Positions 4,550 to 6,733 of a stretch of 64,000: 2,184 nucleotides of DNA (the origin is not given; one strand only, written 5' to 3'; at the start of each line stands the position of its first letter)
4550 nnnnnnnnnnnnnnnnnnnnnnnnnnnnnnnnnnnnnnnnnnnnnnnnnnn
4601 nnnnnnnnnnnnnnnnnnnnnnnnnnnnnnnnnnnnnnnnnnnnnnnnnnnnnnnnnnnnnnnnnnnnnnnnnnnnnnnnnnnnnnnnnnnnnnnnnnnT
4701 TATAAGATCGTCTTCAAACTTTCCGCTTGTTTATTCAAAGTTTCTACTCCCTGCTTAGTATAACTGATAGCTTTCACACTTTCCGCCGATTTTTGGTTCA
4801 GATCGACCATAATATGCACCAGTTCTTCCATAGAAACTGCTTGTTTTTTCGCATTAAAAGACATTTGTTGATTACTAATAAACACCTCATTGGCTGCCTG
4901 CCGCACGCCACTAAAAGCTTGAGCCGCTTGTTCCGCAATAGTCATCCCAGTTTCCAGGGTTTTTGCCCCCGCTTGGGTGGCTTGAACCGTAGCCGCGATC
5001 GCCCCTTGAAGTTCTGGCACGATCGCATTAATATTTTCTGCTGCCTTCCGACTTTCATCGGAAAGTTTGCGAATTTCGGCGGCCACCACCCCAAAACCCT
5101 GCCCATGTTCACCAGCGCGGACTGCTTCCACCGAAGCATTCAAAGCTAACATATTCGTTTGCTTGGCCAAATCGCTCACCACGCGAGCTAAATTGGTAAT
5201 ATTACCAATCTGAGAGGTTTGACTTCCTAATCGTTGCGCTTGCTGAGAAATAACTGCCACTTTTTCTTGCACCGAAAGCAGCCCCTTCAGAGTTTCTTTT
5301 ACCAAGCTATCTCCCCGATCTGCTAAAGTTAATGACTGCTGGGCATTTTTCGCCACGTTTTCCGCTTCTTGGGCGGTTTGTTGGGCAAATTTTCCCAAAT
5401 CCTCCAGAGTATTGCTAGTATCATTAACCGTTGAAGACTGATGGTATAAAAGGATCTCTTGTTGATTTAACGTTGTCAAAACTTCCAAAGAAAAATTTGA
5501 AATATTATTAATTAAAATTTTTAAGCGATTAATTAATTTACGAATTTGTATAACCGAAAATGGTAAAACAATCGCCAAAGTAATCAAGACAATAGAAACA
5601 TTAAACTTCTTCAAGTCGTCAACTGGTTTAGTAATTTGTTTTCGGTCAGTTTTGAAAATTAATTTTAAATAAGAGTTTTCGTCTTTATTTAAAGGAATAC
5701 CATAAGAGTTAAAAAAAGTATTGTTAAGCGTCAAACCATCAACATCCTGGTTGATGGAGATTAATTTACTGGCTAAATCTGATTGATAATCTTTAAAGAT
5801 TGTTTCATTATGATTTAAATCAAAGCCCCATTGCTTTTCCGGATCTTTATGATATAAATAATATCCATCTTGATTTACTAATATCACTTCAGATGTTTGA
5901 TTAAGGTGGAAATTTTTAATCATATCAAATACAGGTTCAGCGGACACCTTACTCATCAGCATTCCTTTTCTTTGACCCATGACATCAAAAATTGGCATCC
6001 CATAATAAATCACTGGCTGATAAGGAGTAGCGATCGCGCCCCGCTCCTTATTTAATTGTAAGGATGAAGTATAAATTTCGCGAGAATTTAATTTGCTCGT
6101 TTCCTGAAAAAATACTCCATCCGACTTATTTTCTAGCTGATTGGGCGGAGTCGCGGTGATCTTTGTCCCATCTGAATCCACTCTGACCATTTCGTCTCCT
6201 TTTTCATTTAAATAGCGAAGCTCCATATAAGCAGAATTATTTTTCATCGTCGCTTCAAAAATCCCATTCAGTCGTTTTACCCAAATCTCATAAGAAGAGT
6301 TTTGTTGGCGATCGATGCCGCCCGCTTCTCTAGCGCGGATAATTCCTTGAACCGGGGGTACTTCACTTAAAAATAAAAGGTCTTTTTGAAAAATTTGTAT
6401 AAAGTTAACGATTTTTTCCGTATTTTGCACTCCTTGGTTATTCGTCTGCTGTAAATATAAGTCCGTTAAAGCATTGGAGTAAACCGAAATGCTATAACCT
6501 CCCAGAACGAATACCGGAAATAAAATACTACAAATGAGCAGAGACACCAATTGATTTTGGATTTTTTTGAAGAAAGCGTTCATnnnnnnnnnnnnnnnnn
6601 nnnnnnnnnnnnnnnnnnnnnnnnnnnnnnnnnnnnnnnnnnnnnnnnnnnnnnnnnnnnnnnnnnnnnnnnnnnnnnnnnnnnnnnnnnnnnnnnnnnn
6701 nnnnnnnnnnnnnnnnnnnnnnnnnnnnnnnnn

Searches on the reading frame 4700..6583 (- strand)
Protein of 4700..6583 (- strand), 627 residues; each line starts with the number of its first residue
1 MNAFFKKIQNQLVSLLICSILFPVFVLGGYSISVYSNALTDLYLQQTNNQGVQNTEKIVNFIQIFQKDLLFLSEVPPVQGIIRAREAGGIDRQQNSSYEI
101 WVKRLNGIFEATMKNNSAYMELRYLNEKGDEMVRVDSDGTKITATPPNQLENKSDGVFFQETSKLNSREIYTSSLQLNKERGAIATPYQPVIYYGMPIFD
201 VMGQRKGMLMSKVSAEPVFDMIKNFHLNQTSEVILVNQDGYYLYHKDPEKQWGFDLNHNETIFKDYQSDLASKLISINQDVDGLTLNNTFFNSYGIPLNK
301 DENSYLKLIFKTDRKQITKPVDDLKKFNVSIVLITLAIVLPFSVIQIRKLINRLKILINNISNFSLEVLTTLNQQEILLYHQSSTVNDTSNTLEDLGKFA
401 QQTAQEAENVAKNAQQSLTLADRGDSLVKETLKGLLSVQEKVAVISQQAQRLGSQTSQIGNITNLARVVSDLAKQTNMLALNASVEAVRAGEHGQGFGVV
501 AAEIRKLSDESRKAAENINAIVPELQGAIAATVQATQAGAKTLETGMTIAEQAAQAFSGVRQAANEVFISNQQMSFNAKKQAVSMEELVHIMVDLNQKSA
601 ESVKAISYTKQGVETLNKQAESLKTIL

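Call 19: search_protein_families(library=pfam, proteins=[window:4700-6583:-])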
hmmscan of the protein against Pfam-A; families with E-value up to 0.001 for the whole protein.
window:4700-6583:- (627 aa): 3 families
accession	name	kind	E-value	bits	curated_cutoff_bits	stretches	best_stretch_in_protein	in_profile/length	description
PF00015.26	MCPsignal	-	6.6e-29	101.4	34.6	1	413-590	3-163/172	Methyl-accepting chemotaxis protein (MCP) signalling domain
PF21623.3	HK_sensor_dom_bact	-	2e-22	80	27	1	103-259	51-205/253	Bacterial histidine kinase, sensor domain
PF02743.24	dCache_1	-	4.2e-10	40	45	1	43-289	7-215/240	Cache domain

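Call 22: find_encoding_contigs(protein=window:4700-6583:-, flank=10000, max_places=6)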
Protein window:4700-6583:- (627 aa): 22 contigs read that carry it; 6 places shown.
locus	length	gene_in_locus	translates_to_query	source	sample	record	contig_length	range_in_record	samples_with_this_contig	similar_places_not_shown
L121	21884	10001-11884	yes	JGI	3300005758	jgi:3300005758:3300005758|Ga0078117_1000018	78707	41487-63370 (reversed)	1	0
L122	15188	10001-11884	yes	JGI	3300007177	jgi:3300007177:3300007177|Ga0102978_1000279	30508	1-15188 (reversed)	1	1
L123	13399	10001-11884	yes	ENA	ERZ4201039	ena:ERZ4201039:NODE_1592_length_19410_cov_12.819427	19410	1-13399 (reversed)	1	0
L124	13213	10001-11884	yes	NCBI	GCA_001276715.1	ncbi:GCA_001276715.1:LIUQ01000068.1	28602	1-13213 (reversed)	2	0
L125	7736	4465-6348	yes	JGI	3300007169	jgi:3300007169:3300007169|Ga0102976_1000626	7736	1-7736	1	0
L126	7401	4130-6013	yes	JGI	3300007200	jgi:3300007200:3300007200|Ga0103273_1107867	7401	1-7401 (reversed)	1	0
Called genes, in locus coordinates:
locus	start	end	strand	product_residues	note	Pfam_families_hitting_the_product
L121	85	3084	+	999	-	PF13513:HEAT_EZ (faint), PF20168:PDS5 (faint), PF23227:HEAT_MROH2B_C (faint), PF24714:TOR1L1_N (faint), PF00514:Arm (faint), PF02985:HEAT (faint), PF13646:HEAT_2 (weak), PF13646:HEAT_2, +4 more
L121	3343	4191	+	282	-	PF03705:CheR_N (weak), PF01739:CheR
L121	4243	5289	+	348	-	PF00072:Response_reg, PF01339:CheB_methylest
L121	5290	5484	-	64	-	-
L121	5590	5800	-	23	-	-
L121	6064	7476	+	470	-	-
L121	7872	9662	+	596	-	PF00015:MCPsignal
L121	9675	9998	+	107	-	-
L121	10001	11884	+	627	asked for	PF02743:dCache_1, PF21623:HK_sensor_dom_bact, PF00015:MCPsignal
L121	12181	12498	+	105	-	PF12770:CHAT (weak)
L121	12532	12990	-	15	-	-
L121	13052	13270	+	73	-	-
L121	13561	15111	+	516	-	-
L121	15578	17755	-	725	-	PF13174:TPR_6 (faint), PF13428:TPR_14 (faint), PF13432:TPR_16 (faint), PF14559:TPR_19 (faint), PF01464:SLT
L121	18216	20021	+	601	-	PF13432:TPR_16, PF00515:TPR_1, PF07719:TPR_2, PF13414:TPR_11, PF00515:TPR_1, PF13432:TPR_16, PF00515:TPR_1, PF07719:TPR_2, +38 more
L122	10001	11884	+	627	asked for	PF02743:dCache_1, PF21623:HK_sensor_dom_bact, PF00015:MCPsignal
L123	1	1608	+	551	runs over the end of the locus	PF13307:Helicase_C_2 (weak)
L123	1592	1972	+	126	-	PF10999:DUF2839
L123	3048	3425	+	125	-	PF08844:DUF1815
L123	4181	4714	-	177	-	PF00027:cNMP_binding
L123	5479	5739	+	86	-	-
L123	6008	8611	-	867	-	PF11897:DUF3417, PF00343:Phosphorylase, PF28476:GlgP_C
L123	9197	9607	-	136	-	PF04828:GFA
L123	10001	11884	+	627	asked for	PF02743:dCache_1, PF21623:HK_sensor_dom_bact, PF00015:MCPsignal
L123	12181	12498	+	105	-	PF12770:CHAT (weak)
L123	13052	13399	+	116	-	?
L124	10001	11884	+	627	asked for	PF02743:dCache_1, PF21623:HK_sensor_dom_bact, PF00015:MCPsignal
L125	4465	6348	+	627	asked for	PF02743:dCache_1, PF21623:HK_sensor_dom_bact, PF00015:MCPsignal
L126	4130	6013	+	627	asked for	PF02743:dCache_1, PF21623:HK_sensor_dom_bact, PF00015:MCPsignal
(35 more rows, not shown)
